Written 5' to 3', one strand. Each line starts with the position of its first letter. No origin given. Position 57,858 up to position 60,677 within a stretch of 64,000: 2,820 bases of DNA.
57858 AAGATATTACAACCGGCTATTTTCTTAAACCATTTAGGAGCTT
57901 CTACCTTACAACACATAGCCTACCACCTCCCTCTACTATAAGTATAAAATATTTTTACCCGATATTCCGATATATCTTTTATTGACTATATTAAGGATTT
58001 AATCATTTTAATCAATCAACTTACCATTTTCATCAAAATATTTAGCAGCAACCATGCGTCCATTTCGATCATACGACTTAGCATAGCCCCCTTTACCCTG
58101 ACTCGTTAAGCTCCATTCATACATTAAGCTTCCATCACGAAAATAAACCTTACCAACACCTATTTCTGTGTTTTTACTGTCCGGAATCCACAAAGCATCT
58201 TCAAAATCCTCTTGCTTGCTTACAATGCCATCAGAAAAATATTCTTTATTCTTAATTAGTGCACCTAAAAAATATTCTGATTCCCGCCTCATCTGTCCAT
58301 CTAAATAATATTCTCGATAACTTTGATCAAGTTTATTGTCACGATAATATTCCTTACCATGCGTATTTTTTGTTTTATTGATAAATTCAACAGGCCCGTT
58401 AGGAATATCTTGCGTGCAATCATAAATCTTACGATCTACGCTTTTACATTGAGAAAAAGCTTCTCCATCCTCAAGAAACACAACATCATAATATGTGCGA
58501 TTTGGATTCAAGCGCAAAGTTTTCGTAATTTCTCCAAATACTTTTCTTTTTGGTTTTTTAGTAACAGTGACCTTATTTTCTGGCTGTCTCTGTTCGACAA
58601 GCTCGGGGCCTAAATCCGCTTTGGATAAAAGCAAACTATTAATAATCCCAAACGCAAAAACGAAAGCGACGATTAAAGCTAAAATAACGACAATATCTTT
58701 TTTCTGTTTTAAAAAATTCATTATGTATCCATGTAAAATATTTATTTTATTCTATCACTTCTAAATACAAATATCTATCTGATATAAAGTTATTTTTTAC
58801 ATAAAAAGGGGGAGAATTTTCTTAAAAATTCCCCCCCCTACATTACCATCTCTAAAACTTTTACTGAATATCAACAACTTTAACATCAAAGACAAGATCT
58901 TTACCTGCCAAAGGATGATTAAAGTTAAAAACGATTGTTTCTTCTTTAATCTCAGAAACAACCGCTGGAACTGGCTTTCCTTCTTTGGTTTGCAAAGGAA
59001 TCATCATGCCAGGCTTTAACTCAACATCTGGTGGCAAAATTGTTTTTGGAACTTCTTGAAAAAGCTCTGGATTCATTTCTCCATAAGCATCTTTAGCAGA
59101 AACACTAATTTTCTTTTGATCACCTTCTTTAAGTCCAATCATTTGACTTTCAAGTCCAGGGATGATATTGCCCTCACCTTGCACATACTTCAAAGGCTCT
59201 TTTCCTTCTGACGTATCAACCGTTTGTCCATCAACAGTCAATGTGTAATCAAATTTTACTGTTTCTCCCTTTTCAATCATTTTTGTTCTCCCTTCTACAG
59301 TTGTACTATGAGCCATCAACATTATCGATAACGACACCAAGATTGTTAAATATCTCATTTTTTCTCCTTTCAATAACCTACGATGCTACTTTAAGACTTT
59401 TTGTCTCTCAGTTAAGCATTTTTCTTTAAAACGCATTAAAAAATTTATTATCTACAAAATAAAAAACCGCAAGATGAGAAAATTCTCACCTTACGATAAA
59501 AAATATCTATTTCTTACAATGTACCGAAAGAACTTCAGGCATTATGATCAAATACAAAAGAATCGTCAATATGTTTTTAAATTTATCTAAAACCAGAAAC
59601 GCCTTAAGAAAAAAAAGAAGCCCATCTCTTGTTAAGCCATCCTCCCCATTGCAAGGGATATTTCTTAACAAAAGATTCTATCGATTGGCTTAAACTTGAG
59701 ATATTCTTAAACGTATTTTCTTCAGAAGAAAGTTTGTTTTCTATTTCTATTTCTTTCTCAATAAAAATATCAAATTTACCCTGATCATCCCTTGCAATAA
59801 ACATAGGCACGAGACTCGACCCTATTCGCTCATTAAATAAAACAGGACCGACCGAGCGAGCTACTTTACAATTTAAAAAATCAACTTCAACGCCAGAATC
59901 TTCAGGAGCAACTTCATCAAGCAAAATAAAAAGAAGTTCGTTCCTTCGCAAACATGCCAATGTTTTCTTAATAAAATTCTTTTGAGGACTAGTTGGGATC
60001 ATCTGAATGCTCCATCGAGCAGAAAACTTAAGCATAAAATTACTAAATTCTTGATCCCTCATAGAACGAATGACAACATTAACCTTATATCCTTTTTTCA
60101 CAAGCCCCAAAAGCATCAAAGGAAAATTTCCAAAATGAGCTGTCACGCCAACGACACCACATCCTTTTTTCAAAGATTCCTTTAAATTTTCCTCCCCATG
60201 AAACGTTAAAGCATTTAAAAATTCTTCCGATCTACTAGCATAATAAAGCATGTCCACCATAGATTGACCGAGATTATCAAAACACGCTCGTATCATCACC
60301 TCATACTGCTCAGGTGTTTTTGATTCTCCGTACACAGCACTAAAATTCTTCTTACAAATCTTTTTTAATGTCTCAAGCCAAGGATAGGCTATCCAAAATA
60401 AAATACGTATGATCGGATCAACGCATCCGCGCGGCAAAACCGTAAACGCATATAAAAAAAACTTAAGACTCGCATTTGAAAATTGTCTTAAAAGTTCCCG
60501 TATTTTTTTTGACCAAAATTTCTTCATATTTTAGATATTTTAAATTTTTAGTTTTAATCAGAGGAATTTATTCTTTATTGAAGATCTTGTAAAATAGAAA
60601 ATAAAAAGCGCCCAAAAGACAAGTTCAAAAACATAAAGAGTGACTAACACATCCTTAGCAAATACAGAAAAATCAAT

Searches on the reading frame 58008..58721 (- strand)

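Call 69: search_protein_families(library=pfam, proteins=[window:58008-58721:-], max_evalue=0.00001)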
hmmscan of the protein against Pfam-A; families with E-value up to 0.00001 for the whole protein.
window:58008-58721:- (237 aa): 1 family
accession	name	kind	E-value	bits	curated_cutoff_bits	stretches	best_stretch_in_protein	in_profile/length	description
PF07661.19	MORN_2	-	6e-06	26.3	29.6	0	135-150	5-20/22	MORN repeat variant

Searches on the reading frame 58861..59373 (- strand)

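Call 69: search_protein_families(library=pfam, proteins=[window:58861-59373:-], max_evalue=0.00001)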
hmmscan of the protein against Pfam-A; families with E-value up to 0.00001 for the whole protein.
window:58861-59373:- (170 aa): 1 family
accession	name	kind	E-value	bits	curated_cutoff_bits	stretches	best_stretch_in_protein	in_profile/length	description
PF00254.34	FKBP_C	-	1.9e-15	57.4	21.1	1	32-166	4-93/94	FKBP-type peptidyl-prolyl cis-trans isomerase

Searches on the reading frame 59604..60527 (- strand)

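Call 69: search_protein_families(library=pfam, proteins=[window:59604-60527:-], max_evalue=0.00001)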
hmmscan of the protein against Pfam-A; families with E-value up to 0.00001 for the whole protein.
window:59604-60527:- (307 aa): 1 family
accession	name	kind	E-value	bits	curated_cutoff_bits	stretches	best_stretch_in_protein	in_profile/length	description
PF03279.18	Lip_A_acyltrans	-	2.8e-32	112.5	22.3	1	23-302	21-293/295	Bacterial lipid A biosynthesis acyltransferase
